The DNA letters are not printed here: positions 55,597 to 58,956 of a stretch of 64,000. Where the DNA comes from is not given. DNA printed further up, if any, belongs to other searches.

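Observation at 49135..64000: Cluster of four giant GT-C-like membrane proteins with a flippase-like protein and an AsnB-type amidotransferase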

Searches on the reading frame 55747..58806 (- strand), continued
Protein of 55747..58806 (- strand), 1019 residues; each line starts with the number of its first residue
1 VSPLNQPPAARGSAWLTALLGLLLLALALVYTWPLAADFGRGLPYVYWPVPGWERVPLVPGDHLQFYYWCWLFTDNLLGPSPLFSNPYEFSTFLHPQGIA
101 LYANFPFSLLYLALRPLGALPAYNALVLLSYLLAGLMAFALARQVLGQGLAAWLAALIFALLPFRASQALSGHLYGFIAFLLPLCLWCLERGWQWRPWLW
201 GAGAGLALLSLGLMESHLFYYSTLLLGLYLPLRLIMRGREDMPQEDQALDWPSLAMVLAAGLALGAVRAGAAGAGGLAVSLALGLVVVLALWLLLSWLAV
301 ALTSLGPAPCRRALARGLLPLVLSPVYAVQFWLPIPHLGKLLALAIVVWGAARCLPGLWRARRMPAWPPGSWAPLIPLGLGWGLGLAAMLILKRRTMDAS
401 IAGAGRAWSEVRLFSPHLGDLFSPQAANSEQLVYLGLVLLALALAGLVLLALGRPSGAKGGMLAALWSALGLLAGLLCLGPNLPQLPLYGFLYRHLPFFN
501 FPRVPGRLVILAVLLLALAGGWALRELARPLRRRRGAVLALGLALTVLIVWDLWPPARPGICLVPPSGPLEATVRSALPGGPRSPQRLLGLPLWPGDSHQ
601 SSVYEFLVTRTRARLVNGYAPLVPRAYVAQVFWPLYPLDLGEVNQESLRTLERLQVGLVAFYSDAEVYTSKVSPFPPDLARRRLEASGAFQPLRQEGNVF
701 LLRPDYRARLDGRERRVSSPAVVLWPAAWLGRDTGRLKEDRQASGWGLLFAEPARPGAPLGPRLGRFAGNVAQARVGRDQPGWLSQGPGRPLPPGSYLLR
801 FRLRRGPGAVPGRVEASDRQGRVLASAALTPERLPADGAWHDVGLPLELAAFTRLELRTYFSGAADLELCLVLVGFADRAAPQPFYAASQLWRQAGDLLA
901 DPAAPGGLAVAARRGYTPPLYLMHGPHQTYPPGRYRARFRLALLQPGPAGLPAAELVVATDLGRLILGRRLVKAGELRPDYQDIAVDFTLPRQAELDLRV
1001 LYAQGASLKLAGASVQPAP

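Call 39: fold_search(model_id=the predicted structure, library=pdb)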
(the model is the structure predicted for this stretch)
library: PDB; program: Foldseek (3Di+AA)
matches with E <= 10: 972; with E <= 0.001: 42
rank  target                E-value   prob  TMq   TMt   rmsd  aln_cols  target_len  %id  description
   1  6wby                  9.5e-10  1.00  0.36  0.31  20.2      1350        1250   12  Single-Particle Cryo-EM Structure of Arabinofuranosyltransferase AftD from Mycobacteria, Mutant R1389S Class 2 (released 2020-05-13)
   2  7e9s_A                6.1e-08  1.00  0.31  0.35  20.5      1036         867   12  Archaeal oligosaccharyltransferase AglB from Archaeoglobus fulgidus in complex with an inhibitory peptide and a dolich (released 2021-09-08)
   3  3waj                  1.3e-07  1.00  0.31  0.39  19.9       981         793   12  Crystal structure of the Archaeoglobus fulgidus oligosaccharyltransferase (O29867_ARCFU) complex with Zn and sulfate (released 2013-10-30)
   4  5gmy_A                5.1e-07  1.00  0.32  0.37  19.5      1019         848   11  Crystal structure of the Archaeoglobus fulgidus oligosaccharyltransferase (O29867_ARCFU) tethered with an acceptor pep (released 2017-02-01)
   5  3wak                  6.1e-07  1.00  0.31  0.36  15.1       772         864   12  Crystal structure of the Archaeoglobus fulgidus oligosaccharyltransferase (O29867_ARCFU) in the apo form (released 2013-10-30)
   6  5x7o_A                7.6e-07  1.00  0.09  0.08  21.7       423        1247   12  Crystal structure of Paenibacillus sp. 598K alpha-1,6-glucosyltransferase (released 2017-07-26)
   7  7zlh_A                1.6e-06  1.00  0.33  0.48  13.9       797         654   12  Cryo-EM structure of C-mannosyltransferase CeDPY19, in apo state, bound to CMT2-Fab and anti-Fab nanobody (released 2023-01-11)
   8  5f15                  2.2e-06  1.00  0.21  0.37  23.1       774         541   14  Crystal Structure of ArnT from Cupriavidus metallidurans bound to Undecaprenyl phosphate (released 2016-02-17)
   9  7zli_A                2.6e-06  1.00  0.33  0.47  13.6       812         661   11  Cryo-EM structure of C-mannosyltransferase CeDPY19, in complex with Dol25-P-Man and bound to CMT2-Fab and anti-Fab nan (released 2023-01-11)
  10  7zlg_A                2.8e-06  1.00  0.33  0.47  13.8       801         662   10  Cryo-EM structure of C-mannosyltransferase CeDPY19, in complex with acceptor peptide and bound to CMT2-Fab and anti-Fa (released 2023-01-11)
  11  4xup_F                4.1e-06  1.00  0.10  0.25  23.1       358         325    9  Structure of the N-terminal CBM22-1-CBM22-2 tandem domain from Paenibacillus barcinonensis Xyn10C (released 2015-06-03)
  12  7bvf_A                5.3e-06  1.00  0.20  0.19  28.0      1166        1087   11  Cryo-EM structure of Mycobacterium tuberculosis arabinosyltransferase EmbA-EmbB-AcpM2 in complex with ethambutol (released 2020-04-29)
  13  4xup_A                5.8e-06  1.00  0.10  0.25  18.5       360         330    9  Structure of the N-terminal CBM22-1-CBM22-2 tandem domain from Paenibacillus barcinonensis Xyn10C (released 2015-06-03)
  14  4xup_B                6.9e-06  1.00  0.10  0.27  18.3       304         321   10  Structure of the N-terminal CBM22-1-CBM22-2 tandem domain from Paenibacillus barcinonensis Xyn10C (released 2015-06-03)
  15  4xup_D                7.9e-06  1.00  0.11  0.28  20.7       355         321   10  Structure of the N-terminal CBM22-1-CBM22-2 tandem domain from Paenibacillus barcinonensis Xyn10C (released 2015-06-03)
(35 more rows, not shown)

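Call 42: find_encoding_contigs(protein=P0070, flank=10000, max_places=2)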
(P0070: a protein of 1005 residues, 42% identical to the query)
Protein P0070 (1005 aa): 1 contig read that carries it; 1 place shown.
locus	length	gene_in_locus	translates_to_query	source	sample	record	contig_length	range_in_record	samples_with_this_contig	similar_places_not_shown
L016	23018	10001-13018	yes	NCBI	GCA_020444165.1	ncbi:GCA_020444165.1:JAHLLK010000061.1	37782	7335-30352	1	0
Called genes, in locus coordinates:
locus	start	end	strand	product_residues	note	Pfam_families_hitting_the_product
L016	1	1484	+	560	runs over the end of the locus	-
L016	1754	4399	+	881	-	PF00133:tRNA-synt_1, PF01406:tRNA-synt_1e (faint), PF09334:tRNA-synt_1g, PF13603:tRNA-synt_1_2 (weak), PF09334:tRNA-synt_1g, PF08264:Anticodon_1, PF10458:Val_tRNA-synt_C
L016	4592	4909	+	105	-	PF04358:DsrC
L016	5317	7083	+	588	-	PF02624:YcaO, PF13428:TPR_14 (faint), PF13174:TPR_6 (faint), PF13176:TPR_7 (faint), PF13432:TPR_16, PF00515:TPR_1 (weak), PF07719:TPR_2 (weak), PF13424:TPR_12, +5 more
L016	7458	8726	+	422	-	PF03952:Enolase_N, PF00113:Enolase_C, PF13378:MR_MLE_C (weak)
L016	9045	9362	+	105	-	PF04316:FlgM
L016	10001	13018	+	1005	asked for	-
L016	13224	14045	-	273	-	PF00561:Abhydrolase_1, PF12146:Hydrolase_4, PF12697:Abhydrolase_6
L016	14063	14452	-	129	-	-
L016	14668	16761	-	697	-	PF02092:tRNA_synt_2f, PF05746:DALR_1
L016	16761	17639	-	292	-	PF02091:tRNA-synt_2e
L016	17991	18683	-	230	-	-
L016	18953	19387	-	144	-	PF12724:Flavodoxin_5, PF00258:Flavodoxin_1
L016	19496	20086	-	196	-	PF02525:Flavodoxin_2, PF03358:FMN_red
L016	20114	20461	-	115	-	PF02635:DsrE (weak)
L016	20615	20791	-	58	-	-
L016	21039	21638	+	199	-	PF00581:Rhodanese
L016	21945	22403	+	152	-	PF00581:Rhodanese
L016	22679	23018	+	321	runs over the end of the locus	PF00579:tRNA-synt_1b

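Call 43: find_encoding_contigs(protein=P0094, flank=10000, max_places=2)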
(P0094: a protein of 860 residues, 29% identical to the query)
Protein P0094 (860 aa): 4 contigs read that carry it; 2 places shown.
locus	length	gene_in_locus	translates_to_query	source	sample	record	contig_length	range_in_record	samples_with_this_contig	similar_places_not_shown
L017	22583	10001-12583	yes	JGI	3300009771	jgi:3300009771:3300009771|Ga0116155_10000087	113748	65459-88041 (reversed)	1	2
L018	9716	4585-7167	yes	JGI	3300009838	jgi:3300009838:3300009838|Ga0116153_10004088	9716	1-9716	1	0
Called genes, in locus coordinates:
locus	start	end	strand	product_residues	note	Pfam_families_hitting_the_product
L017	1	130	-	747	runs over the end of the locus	PF13231:PMT_2, PF13371:TPR_9 (weak), PF13432:TPR_16, PF07719:TPR_2 (weak), PF13414:TPR_11 (weak), PF13424:TPR_12 (weak), PF14559:TPR_19, PF13431:TPR_17 (weak), +6 more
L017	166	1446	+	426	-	PF03781:FGE-sulfatase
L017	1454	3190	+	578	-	PF13472:Lipase_GDSL_2 (faint)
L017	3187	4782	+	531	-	PF13231:PMT_2 (weak), PF13432:TPR_16 (weak), PF13424:TPR_12, PF13414:TPR_11, PF13432:TPR_16 (weak), PF13371:TPR_9 (weak), PF13432:TPR_16, PF14559:TPR_19, +10 more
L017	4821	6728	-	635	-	PF13431:TPR_17 (faint), PF13371:TPR_9 (faint), PF13414:TPR_11 (faint), PF13424:TPR_12 (faint), PF00515:TPR_1 (weak), PF07719:TPR_2 (weak), PF13181:TPR_8 (faint), PF13432:TPR_16 (weak), +2 more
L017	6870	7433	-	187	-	PF07589:PEP_exosort_dom (weak)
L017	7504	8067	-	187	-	PF07589:PEP_exosort_dom (weak)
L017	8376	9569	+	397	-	PF04230:PS_pyruv_trans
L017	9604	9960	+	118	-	PF05635:23S_rRNA_IVP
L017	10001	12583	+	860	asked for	-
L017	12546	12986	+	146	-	-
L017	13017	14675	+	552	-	PF00890:FAD_binding_2 (weak), PF01266:DAO, PF13450:NAD_binding_8 (weak), PF16901:DAO_C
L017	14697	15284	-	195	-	-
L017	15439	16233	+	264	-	PF01061:ABC2_membrane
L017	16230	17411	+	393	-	PF00005:ABC_tran, PF14524:Wzt_C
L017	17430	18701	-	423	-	PF13598:DUF4139 (weak)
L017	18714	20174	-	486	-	PF13598:DUF4139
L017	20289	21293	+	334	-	PF00248:Aldo_ket_red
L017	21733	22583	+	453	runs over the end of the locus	PF07705:CARDB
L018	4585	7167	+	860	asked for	-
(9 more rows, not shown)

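Call 52: search_protein_families(library=ncbifam, proteins=[L001:4278-6230:-, L001:3431-4315:-, L001:2320-3396:-, L001:1308-2342:-, L006:3989-5083:+, L006:5110-6327:+, L006:6290-6943:+, L006:6952-9192:+, L006:9189-9932:+, L006:1477-2100:+], max_evalue=0.001)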
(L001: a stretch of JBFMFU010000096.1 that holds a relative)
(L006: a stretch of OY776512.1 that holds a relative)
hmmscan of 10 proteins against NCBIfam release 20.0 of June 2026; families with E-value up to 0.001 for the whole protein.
L001:4278-6230:- (650 aa): 10 families
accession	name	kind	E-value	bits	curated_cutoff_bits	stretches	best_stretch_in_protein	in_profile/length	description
TIGR03108.1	eps_aminotran_1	hypoth_equivalog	3.8e-162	541.2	816.9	1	38-638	15-619/628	XrtA/PEP-CTERM system amidotransferase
TIGR01536.1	asn_synth_AEB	equivalog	5.8e-143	477.6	267.1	1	31-581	1-517/517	asparagine synthase (glutamine-hydrolyzing)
TIGR03104.1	trio_amidotrans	equivalog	3.8e-127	425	570.1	2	30-399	1-383/589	N-acetylglutaminylglutamine amidotransferase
NF006949.0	PRK09431.1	equivalog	8.7e-87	291.9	499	3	39-190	16-166/554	asparagine synthase B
NF033535.1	lass_lactam_cya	exception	1.5e-67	228.6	525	2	40-399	16-383/668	lasso peptide isopeptide bond-forming cyclase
NF033561.1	macrolact_Ik_Al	subfamily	2.8e-21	75.7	300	2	157-394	91-332/561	albusnodin/ikarugamycin family macrolactam cyclase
NF001484.0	PRK00331.1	subfamily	5.6e-08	31.6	381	1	85-131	86-132/601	isomerizing glutamine--fructose-6-phosphate transaminase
TIGR01135.1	glmS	equivalog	1.2e-07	30.7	418.05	1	85-133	85-133/607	glutamine--fructose-6-phosphate transaminase (isomerizing)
TIGR01134.1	purF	equivalog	1.9e-06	27.5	350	1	81-186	81-196/432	amidophosphoribosyltransferase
TIGR00364.1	TIGR00364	equivalog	2.2e-05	24.1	150.3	1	285-344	3-61/201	7-cyano-7-deazaguanine synthase QueC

L001:3431-4315:- (294 aa): 30 families (the best 25 are shown)
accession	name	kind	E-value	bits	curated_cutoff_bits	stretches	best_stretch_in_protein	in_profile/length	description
NF007797.0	PRK10502.1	subfamily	8.9e-19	67.8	192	1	174-289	73-179/183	WcaF family extracellular polysaccharide biosynthesis acetyltransferase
NF007240.0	PRK09677.1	equivalog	2.1e-13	50.2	243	1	188-289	78-184/192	putative lipopolysaccharide biosynthesis O-acetyl transferase WbbJ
NF007076.0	PRK09527.1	equivalog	4.5e-13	49.1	347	1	184-287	84-183/203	galactoside O-acetyltransferase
NF000097.1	stregram_VatC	exception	1.6e-12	47.8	425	1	228-289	111-172/212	streptogramin A O-acetyltransferase Vat(C)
NF000311.1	Vat_ABCDEFH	equivalog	3.3e-12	46.4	300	1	230-289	105-164/201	Vat family streptogramin A O-acetyltransferase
TIGR03532.1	DapD_Ac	equivalog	7.4e-12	45.4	231.75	1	236-288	161-213/231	2,3,4,5-tetrahydropyridine-2,6-dicarboxylate N-acetyltransferase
TIGR03570.1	NeuD_NnaD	subfamily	8.4e-12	45.1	160.8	1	233-284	151-202/202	NeuD/PglB/VioB family sugar acetyltransferase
NF038307.1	EPS_acetyl_HpsU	equivalog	9e-12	45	305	1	174-288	72-177/178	hormogonium polysaccharide biosynthesis acetyltransferase HpsU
NF041874.1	EPS_EpsC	equivalog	1.3e-11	44.5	150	1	238-288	116-166/168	serine O-acetyltransferase EpsC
NF007499.0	PRK10092.1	equivalog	1.5e-11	44.4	314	1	201-287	93-181/183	maltose O-acetyltransferase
TIGR04008.1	WcaF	equivalog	5.1e-11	42.8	326.3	1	196-289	92-178/180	colanic acid biosynthesis acetyltransferase WcaF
NF000101.1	stregram_VatA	exception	7.8e-11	42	450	1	231-289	114-172/219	streptogramin A O-acetyltransferase Vat(A)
TIGR03308.1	phn_thr-fam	hypoth_equivalog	1e-10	41.8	201.65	1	236-290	109-163/204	phosphonate metabolim protein, transferase hexapeptide repeat family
NF033468.1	stregram_VatI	exception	4.9e-10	39.5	415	1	234-289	111-166/208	streptogramin A O-acetyltransferase Vat(I)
NF000147.1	stregram_VatF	exception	8.5e-10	38.5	400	1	227-289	112-174/221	streptogramin A O-acetyltransferase Vat(F)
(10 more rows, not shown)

L001:2320-3396:- (358 aa): 1 family
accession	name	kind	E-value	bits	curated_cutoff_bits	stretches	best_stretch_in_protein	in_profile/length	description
TIGR00374.1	TIGR00374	subfamily_domain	8.9e-08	31.9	43.2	1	48-344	22-315/323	flippase-like domain-containing protein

L001:1308-2342:- (344 aa): 1 family
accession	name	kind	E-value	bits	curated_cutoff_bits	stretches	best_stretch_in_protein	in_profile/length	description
TIGR02800.1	propeller_TolB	equivalog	2.3e-11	43.3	343.15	1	69-117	248-296/418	Tol-Pal system beta propeller repeat protein TolB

L006:3989-5083:+ (364 aa): 47 families (the best 25 are shown)
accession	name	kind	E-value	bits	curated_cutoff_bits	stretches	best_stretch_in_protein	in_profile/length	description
TIGR04403.1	rSAM_skfB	equivalog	1.1e-23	83.7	300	1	35-329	108-392/402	sporulation killing factor system radical SAM maturase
TIGR03961.1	rSAM_PTO1314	hypoth_equivalog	1.6e-23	83.6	306.05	1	30-215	22-190/332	PTO1314 family radical SAM protein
TIGR04054.1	rSAM_NirJ1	equivalog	1.3e-21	76.7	650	1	35-237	40-231/387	putative heme d1 biosynthesis radical SAM protein NirJ1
TIGR04053.2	TIGR04053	equivalog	1.1e-20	74.3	395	1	29-209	6-179/366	TIGR04053 family radical SAM/SPASM domain-containing protein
TIGR04545.1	rSAM_ahbD_hemeb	equivalog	2.8e-20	73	500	1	35-208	4-167/339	heme b synthase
TIGR03977.1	rSAM_pair_HxsC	equivalog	7e-19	67.8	267.9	1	37-203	31-190/292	His-Xaa-Ser system radical SAM maturase HxsC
TIGR04546.1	rSAM_ahbC_deAc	equivalog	9.1e-19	67.5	650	1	35-220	43-217/390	12,18-didecarboxysiroheme deacetylase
NF033640.1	N_Twi_rSAM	subfamily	1.5e-18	67.1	170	1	26-207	106-299/398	twitch domain-containing radical SAM protein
TIGR02666.1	moaA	equivalog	1.6e-17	63.5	284.05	1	36-210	15-187/336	GTP 3',8-cyclase MoaA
TIGR04347.1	pseudo_SAM_Halo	equivalog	2.5e-17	63.2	525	1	34-213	41-209/390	TIGR04347 family pseudo-SAM/SPASM protein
TIGR04051.1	rSAM_NirJ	equivalog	2.8e-17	62.7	515.45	1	37-209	8-169/354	heme d1 biosynthesis radical SAM protein NirJ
TIGR04055.1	rSAM_NirJ2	equivalog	4.9e-16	59.2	500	1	37-207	2-165/326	putative heme d1 biosynthesis radical SAM protein NirJ2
TIGR04250.1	SCM_rSAM_ScmE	equivalog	5.7e-16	58.4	400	1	32-207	4-170/358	SynChlorMet cassette radical SAM/SPASM protein ScmE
TIGR04466.1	rSAM_BlsE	equivalog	5.9e-16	58.8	400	1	39-209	11-168/327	cytosylglucuronate decarboxylase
TIGR02668.1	moaA_archaeal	equivalog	6.9e-16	58.1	325.25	1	34-205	13-175/303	GTP 3',8-cyclase MoaA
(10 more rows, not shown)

L006:5110-6327:+ (405 aa): 6 families
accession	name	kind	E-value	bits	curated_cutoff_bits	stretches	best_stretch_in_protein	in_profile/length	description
TIGR02195.1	heptsyl_trn_II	equivalog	4.1e-28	98.5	134.6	1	43-404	1-338/339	lipopolysaccharide heptosyltransferase II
NF008162.0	PRK10916.1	equivalog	1.6e-16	60.4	569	1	236-398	178-337/348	ADP-heptose--LPS heptosyltransferase RfaF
TIGR02201.1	heptsyl_trn_III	equivalog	3.3e-14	52.7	170.2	1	43-363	1-305/344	putative lipopolysaccharide heptosyltransferase III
NF007742.0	PRK10422.1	equivalog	7.4e-14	51.3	467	1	41-360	5-304/352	lipopolysaccharide core heptosyltransferase RfaQ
TIGR02193.1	heptsyl_trn_I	equivalog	7.8e-12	45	185.3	1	43-401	1-317/320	lipopolysaccharide heptosyltransferase I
NF008204.0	PRK10964.1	equivalog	2.6e-05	23.5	437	1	253-363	191-298/322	lipopolysaccharide heptosyltransferase RfaC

L006:6290-6943:+ (217 aa): 0 families

L006:6952-9192:+ (746 aa): 0 families

L006:9189-9932:+ (247 aa): 0 families

L006:1477-2100:+ (207 aa): 0 families
